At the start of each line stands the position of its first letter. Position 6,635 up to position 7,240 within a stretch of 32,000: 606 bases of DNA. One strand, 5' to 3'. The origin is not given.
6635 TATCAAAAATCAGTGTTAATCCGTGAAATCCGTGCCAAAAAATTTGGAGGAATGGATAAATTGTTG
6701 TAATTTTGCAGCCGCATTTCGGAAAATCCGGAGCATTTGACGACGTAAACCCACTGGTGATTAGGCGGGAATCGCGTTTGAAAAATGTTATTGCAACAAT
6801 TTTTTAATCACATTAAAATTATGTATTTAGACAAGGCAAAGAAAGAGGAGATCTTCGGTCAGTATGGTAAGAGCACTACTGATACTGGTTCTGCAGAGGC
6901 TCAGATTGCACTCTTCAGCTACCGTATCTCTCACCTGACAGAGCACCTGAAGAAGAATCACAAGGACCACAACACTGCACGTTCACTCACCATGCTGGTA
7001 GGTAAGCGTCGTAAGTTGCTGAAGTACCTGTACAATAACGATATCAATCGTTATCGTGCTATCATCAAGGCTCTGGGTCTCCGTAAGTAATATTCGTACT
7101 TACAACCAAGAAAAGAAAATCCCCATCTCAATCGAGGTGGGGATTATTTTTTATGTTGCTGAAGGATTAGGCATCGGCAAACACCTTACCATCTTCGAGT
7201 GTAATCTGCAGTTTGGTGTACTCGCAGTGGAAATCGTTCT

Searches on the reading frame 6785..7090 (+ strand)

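Call 65: search_protein_families(library=pfam, proteins=[window:6785-7090:+])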
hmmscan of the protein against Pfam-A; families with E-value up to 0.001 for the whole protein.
window:6785-7090:+ (101 aa): 1 family
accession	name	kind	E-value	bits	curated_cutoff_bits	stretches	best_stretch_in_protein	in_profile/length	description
PF00312.27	Ribosomal_S15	-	1.4e-31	108.9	31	1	20-100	1-81/81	Ribosomal protein S15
